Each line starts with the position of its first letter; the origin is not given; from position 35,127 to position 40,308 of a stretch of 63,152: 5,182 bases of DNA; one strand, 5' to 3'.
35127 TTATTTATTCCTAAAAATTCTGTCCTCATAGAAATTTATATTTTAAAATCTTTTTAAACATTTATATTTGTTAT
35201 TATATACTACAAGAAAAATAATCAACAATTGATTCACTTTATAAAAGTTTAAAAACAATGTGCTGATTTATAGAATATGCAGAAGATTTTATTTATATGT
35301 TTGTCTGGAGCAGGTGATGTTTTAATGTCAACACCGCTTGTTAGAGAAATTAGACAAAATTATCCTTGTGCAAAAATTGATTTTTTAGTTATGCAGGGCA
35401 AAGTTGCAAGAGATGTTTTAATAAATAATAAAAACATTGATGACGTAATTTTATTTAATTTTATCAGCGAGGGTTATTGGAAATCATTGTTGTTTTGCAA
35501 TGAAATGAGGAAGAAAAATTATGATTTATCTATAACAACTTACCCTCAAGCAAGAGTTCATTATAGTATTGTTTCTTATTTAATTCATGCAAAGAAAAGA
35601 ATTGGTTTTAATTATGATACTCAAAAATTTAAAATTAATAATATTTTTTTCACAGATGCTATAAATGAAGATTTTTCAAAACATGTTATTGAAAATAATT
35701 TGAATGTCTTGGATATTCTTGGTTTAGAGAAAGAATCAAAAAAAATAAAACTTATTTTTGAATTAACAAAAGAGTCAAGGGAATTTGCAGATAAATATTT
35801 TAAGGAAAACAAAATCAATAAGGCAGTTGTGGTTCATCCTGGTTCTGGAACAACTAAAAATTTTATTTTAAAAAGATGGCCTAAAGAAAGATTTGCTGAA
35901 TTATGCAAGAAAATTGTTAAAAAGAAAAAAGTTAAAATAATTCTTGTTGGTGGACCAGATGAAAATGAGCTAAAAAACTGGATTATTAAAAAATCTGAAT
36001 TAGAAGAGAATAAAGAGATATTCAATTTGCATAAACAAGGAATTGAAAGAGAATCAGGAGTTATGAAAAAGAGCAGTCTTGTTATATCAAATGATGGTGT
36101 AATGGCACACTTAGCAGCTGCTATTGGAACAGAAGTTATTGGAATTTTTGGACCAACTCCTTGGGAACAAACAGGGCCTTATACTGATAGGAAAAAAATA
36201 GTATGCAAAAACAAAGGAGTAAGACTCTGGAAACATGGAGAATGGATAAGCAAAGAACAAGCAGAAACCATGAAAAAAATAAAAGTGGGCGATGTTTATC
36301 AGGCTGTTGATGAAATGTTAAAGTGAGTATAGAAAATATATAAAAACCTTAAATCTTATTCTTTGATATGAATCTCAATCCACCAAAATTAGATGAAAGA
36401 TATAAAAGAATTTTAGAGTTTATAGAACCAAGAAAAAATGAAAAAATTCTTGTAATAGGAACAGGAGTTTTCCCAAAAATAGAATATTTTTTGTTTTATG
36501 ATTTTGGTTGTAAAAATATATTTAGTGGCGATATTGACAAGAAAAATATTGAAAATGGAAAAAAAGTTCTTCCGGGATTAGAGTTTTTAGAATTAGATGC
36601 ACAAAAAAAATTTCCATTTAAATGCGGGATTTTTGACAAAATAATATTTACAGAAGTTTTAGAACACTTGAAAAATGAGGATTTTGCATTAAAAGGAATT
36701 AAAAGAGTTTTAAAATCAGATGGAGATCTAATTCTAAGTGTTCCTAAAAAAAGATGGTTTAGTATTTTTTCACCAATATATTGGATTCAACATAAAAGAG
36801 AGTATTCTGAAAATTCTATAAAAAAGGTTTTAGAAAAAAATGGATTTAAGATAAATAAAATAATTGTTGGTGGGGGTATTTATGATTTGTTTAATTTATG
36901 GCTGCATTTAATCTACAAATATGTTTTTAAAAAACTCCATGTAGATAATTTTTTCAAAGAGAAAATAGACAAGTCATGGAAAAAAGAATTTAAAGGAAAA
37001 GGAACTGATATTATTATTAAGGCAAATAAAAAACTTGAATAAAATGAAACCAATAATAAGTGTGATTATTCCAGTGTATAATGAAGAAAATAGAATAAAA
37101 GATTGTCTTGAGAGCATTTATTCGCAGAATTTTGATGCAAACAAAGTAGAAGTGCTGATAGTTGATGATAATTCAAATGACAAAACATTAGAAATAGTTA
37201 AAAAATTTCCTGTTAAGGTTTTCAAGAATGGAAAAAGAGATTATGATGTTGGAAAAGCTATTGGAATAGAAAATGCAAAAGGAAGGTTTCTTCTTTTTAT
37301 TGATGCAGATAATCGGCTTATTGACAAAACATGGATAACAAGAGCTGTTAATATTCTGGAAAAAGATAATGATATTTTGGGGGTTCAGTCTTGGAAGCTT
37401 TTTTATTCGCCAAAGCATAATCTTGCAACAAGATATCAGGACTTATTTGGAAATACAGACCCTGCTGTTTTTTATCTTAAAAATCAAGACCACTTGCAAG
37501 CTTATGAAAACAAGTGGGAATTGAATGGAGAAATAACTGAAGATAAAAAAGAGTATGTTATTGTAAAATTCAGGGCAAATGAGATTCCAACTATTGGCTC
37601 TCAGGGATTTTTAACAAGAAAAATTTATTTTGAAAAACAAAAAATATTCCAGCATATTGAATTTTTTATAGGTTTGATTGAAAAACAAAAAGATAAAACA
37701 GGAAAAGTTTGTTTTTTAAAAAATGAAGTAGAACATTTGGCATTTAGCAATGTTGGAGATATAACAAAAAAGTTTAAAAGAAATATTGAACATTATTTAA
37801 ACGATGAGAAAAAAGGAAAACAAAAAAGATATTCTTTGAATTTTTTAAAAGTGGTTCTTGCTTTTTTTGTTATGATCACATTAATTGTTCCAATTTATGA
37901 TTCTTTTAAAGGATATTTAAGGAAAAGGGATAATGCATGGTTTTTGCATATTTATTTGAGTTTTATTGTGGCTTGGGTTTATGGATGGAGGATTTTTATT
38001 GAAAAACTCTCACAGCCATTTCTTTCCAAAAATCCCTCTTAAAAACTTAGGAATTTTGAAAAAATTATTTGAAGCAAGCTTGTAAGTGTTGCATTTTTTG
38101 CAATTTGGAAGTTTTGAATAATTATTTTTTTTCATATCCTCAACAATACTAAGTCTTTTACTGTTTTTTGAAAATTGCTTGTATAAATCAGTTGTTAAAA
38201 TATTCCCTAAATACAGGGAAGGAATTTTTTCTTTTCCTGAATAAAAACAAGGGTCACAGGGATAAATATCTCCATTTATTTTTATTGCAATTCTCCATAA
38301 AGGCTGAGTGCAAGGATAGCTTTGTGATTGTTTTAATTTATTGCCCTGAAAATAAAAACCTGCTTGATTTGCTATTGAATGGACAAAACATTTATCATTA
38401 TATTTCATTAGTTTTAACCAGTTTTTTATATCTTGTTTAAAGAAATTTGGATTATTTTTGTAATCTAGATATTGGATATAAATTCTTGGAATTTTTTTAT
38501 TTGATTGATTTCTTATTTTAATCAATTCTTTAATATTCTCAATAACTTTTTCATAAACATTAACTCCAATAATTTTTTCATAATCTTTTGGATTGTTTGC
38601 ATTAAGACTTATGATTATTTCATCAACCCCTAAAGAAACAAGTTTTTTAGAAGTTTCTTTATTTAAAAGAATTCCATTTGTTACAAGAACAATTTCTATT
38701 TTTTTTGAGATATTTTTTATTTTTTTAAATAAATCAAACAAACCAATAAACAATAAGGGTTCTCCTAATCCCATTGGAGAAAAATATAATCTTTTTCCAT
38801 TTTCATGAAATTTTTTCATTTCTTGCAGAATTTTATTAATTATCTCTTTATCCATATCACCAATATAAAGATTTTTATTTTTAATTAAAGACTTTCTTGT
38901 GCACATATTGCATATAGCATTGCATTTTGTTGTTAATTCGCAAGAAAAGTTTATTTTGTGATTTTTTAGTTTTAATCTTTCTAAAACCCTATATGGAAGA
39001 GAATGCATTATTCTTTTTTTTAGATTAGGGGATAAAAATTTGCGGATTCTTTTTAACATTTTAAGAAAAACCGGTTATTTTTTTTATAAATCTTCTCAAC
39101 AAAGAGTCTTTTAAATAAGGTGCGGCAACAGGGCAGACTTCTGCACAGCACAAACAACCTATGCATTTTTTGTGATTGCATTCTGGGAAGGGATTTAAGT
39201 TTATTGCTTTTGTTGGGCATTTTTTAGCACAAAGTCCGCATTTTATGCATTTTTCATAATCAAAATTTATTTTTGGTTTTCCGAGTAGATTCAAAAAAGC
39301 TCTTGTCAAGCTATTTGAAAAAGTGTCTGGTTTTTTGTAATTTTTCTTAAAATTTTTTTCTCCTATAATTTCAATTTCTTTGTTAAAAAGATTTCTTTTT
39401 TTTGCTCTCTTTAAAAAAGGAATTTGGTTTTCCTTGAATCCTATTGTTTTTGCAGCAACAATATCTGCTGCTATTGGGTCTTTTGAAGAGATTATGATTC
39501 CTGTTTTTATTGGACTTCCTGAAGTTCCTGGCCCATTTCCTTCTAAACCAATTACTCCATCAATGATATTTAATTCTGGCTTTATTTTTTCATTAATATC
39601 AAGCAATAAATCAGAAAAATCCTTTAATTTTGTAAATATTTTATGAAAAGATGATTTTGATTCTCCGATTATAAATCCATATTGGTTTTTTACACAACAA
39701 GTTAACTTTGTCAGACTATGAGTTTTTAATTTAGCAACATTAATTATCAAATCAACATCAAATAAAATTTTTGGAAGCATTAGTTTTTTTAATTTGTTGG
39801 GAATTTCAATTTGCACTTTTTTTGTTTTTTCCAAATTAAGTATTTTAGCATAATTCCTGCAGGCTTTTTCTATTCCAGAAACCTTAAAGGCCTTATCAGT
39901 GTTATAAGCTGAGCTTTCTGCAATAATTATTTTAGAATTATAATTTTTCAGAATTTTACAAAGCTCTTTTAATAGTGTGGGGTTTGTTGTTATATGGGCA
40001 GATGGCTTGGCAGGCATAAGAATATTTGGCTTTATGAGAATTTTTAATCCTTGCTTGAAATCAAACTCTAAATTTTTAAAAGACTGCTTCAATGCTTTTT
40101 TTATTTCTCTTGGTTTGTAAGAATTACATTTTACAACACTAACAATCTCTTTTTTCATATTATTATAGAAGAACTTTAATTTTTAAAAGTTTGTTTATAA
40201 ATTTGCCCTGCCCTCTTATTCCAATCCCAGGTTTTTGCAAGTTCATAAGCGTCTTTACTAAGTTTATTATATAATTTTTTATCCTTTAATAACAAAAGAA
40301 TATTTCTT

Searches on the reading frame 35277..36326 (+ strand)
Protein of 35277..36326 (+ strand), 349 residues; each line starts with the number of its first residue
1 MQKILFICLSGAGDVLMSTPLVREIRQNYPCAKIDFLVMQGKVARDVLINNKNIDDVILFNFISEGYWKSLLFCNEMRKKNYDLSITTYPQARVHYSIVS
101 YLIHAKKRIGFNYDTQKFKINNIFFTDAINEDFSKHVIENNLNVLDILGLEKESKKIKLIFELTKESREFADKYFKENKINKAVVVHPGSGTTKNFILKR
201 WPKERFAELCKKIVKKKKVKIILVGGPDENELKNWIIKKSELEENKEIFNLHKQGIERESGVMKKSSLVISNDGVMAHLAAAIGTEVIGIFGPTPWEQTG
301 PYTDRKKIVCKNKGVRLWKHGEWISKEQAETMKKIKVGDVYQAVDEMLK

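Call 10: search_protein_families(library=pfam, proteins=[window:35277-36326:+], max_evalue=0.001)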
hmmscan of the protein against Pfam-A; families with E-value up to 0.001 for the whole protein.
window:35277-36326:+ (349 aa): 1 family
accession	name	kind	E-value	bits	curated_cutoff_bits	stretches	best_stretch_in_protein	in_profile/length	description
PF01075.23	Glyco_transf_9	-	3e-31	109.1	22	1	75-312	6-230/247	Glycosyltransferase family 9 (heptosyltransferase)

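Call 77: search_protein_families(library=ncbifam, proteins=[window:35277-36326:+], max_evalue=1e-8)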
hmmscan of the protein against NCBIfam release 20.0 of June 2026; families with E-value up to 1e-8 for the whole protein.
window:35277-36326:+ (349 aa): 6 families
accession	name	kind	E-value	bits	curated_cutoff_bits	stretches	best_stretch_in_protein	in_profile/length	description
TIGR02201.1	heptsyl_trn_III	equivalog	4e-36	124.8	170.2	1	3-348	1-343/344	putative lipopolysaccharide heptosyltransferase III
NF007742.0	PRK10422.1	equivalog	2e-33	115.7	467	1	2-348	6-343/352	lipopolysaccharide core heptosyltransferase RfaQ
TIGR02195.1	heptsyl_trn_II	equivalog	6.2e-30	104.5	134.6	1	3-348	1-338/339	lipopolysaccharide heptosyltransferase II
TIGR02193.1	heptsyl_trn_I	equivalog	8.2e-28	97.5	185.3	1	3-347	1-319/320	lipopolysaccharide heptosyltransferase I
NF008162.0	PRK10916.1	equivalog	4.4e-19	68.9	569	1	3-322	2-318/348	ADP-heptose--LPS heptosyltransferase RfaF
NF008204.0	PRK10964.1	equivalog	1.4e-11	44.2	437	1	3-312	2-300/322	lipopolysaccharide heptosyltransferase RfaC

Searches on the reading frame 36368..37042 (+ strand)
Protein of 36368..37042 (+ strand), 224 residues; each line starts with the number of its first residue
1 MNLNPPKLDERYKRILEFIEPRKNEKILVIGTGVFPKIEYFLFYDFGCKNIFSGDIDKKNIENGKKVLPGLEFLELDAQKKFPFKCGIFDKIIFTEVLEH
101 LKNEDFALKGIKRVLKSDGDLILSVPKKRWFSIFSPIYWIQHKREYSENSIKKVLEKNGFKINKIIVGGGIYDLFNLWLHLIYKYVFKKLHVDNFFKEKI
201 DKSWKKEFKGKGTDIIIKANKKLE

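Call 10: search_protein_families(library=pfam, proteins=[window:36368-37042:+], max_evalue=0.001)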
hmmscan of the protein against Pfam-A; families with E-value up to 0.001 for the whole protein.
window:36368-37042:+ (224 aa): 5 families
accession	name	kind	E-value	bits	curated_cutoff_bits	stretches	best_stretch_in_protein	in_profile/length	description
PF08241.18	Methyltransf_11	-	1e-10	42.5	21.2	1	42-123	15-95/95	Methyltransferase domain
PF13489.12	Methyltransf_23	-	6.7e-09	36.1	27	1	9-162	6-161/164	Methyltransferase domain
PF13847.12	Methyltransf_31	-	2e-07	31.2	27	1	50-132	30-119/145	Methyltransferase domain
PF13649.12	Methyltransf_25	-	4.7e-06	27.6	27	1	47-119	20-97/97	Methyltransferase domain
PF08242.18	Methyltransf_12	-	8.1e-05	23.7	30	1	55-121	35-98/98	Methyltransferase domain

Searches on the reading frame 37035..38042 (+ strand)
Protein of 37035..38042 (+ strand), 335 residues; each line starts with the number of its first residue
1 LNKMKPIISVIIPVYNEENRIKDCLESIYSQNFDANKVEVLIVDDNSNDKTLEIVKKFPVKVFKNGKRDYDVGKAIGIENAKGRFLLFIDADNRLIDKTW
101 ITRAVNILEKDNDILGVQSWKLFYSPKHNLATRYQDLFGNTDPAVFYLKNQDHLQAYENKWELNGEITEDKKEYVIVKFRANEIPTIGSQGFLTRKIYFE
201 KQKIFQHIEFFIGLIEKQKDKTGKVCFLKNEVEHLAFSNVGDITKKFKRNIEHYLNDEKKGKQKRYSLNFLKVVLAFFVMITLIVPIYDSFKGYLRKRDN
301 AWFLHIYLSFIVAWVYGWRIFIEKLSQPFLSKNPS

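Call 10: search_protein_families(library=pfam, proteins=[window:37035-38042:+], max_evalue=0.001)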
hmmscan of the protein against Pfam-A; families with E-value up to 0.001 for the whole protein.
window:37035-38042:+ (335 aa): 3 families
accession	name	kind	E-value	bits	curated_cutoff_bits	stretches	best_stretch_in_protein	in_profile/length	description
PF00535.33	Glycos_transf_2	-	9.9e-27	94.4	23.3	1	9-123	1-119/168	Glycosyl transferase family 2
PF10111.15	Glyco_tranf_2_2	-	2.1e-08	34.4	27.3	1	9-93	1-92/276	Glycosyltransferase like family 2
PF13641.12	Glyco_tranf_2_3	-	6.1e-08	33.4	27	1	8-136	3-138/230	Glycosyltransferase like family 2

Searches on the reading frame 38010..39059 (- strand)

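Call 10: search_protein_families(library=pfam, proteins=[window:38010-39059:-], max_evalue=0.001)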
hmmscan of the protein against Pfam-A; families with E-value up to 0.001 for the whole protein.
window:38010-39059:- (349 aa): 2 families
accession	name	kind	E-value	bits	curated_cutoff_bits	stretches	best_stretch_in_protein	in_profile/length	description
PF04055.27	Radical_SAM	-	3.6e-17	63.5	29.5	1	41-181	2-138/166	Radical SAM superfamily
PF13186.11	SPASM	-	2e-05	25.2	21.5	1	250-324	1-67/67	Iron-sulfur cluster-binding domain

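Call 34: search_protein_families(library=ncbifam, proteins=[window:38010-39059:-], max_evalue=0.00001)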
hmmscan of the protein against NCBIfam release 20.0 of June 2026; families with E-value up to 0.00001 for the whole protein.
window:38010-39059:- (349 aa): 27 families (the best 25 are shown)
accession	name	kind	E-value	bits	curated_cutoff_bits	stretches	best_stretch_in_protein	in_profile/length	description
TIGR04317.1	W_rSAM_matur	equivalog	1.1e-30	106.9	380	1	40-205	8-162/349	tungsten cofactor oxidoreductase radical SAM maturase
TIGR04311.1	rSAM_Geo_metal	subfamily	2.3e-16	59.8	400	1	38-203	5-163/423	radical SAM/SPASM family putative metalloenzyme maturase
NF001199.0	PRK00164.2-1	equivalog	3.4e-16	59.3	231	1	37-182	13-148/308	GTP 3',8-cyclase MoaA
TIGR02668.1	moaA_archaeal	equivalog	1.1e-15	57.4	325.25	1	40-181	14-145/303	GTP 3',8-cyclase MoaA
TIGR04321.1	spiroSPASM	subfamily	3.4e-13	49.1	250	1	39-326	234-505/510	spiro-SPASM protein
TIGR02666.1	moaA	equivalog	5.1e-13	48.7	284.05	1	42-184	16-155/336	GTP 3',8-cyclase MoaA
NF050035.1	rSAM_WgK_link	exception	3.4e-12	46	650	1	40-181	13-145/367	radical SAM/SPASM peptide maturase WgkB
TIGR04038.1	tatD_link_rSAM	subfamily_domain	5.7e-11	42.6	129.7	1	41-196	13-163/192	TatD family nuclease-associated radical SAM protein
TIGR04055.1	rSAM_NirJ2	equivalog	2.7e-10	40.3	500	1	39-179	3-133/326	putative heme d1 biosynthesis radical SAM protein NirJ2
TIGR04100.1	rSAM_pair_X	hypoth_equivalog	3e-10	40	262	1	39-194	11-165/197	TIGR04100 family radical SAM protein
NF047865.1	rSAM_PapB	equivalog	4.6e-10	39.2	340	0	41-184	8-154/330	PapB family radical SAM/SPASM ranthipeptide maturase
TIGR04054.1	rSAM_NirJ1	equivalog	1.7e-09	36.8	650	1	41-231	41-213/387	putative heme d1 biosynthesis radical SAM protein NirJ1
TIGR03977.1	rSAM_pair_HxsC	equivalog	4.9e-09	35.5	267.9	1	39-183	28-166/292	His-Xaa-Ser system radical SAM maturase HxsC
TIGR04340.1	rSAM_ACGX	hypoth_equivalog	8.6e-09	35.1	400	1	36-180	3-142/341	radical SAM/SPASM domain protein, ACGX system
TIGR04280.1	geopep_mat_rSAM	hypoth_equivalog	2e-08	33.7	400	1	25-182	73-233/428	geopeptide radical SAM maturase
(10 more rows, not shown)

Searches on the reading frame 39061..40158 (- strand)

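Call 9: search_protein_families(library=pfam, proteins=[window:39061-40158:-], max_evalue=0.001)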
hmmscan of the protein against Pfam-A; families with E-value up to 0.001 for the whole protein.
window:39061-40158:- (365 aa): 10 families
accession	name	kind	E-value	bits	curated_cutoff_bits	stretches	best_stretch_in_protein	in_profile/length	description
PF04015.17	DUF362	-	3.8e-51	174.4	24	1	40-236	1-199/200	Domain of unknown function (DUF362)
PF00037.32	Fer4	-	1.4e-12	47.3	21.1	1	298-319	2-23/24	4Fe-4S binding domain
PF12838.12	Fer4_7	-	2.2e-08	34.9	27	2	303-346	1-52/52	4Fe-4S dicluster domain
PF12837.12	Fer4_6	-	4.4e-07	30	25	1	296-319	1-24/24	4Fe-4S binding domain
PF14697.11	Fer4_21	-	5.6e-07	30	35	1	300-344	4-53/59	4Fe-4S dicluster domain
PF13237.11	Fer4_10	-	2.9e-06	27.5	25.5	1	296-343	1-53/53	4Fe-4S dicluster domain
PF13534.11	Fer4_17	-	6.6e-06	27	22.2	0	289-316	31-58/61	4Fe-4S dicluster domain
PF13183.11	Fer4_8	-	1.2e-05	26.2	27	0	302-316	3-17/68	4Fe-4S dicluster domain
PF12797.12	Fer4_2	-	3.3e-05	24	24.5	1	299-316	5-22/22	4Fe-4S binding domain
PF13187.11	Fer4_9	-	0.001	19.5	27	0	303-344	1-49/52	4Fe-4S dicluster domain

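Call 34: search_protein_families(library=ncbifam, proteins=[window:39061-40158:-], max_evalue=0.00001)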
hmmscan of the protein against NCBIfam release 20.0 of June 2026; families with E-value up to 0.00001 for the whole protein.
window:39061-40158:- (365 aa): 16 families
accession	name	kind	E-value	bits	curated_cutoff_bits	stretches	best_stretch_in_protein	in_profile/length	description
NF052623.1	Npun_F2552_fam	equivalog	2.3e-36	125.8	500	1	5-264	2-264/314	Npun_F2552 family protein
NF038196.1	ferrodoxin_EFR1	subfamily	1.1e-11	45.3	75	1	258-347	140-229/242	EFR1 family ferrodoxin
NF040684.1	PorD_Arch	equivalog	4.9e-09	36.2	120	1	298-346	28-78/85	pyruvate synthase subunit PorD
TIGR02179.1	PorD_KorD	subfamily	1.1e-08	35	60.05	0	299-346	22-71/78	2-oxoacid:acceptor oxidoreductase, delta subunit, pyruvate/2-ketoisovalerate family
NF004541.0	PRK05888.2-2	equivalog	1.6e-08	34.5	217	1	273-346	30-110/168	NADH-quinone oxidoreductase subunit NuoI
NF058577.1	FdxA_fam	equivalog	1.2e-07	31.8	65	1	302-346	7-52/52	4Fe-4S ferredoxin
NF005503.0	PRK07118.1-2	equivalog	7.3e-07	28.7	252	1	289-344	128-181/292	RnfABCDGE type electron transport complex subunit B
NF043069.1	T4HPD_activ_SAM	equivalog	8.1e-07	28.7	425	1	295-346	44-96/299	trans-4-hydroxy-L-proline dehydratase activase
NF045874.1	Vhu_polyferre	exception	1.4e-06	27.3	600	1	297-352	2-52/381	F420-non-reducing hydrogenase associated-polyferredoxin VhuB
NF006183.0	PRK08318.1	equivalog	2e-06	26.8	335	1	289-345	329-392/422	NAD-dependent dihydropyrimidine dehydrogenase subunit PreA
NF004537.0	PRK05888.1-3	equivalog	3.3e-06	26.8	163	0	298-321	109-132/204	NADH-quinone oxidoreductase subunit NuoI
TIGR02912.1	sulfite_red_C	equivalog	3.6e-06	26.2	324.1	1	289-347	156-218/314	sulfite reductase subunit C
NF009053.0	PRK12387.1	subfamily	3.9e-06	26.7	204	0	281-322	52-93/180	formate hydrogenlyase complex iron-sulfur subunit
NF042909.1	FMH_DH_FwdF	exception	5.2e-06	25.8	375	0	296-322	9-35/336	tungsten-dependent formylmethanofuran dehydrogenase subunit FwdF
NF010367.0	PRK13795.1-2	equivalog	5.9e-06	25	456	1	280-345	516-582/584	hypothetical protein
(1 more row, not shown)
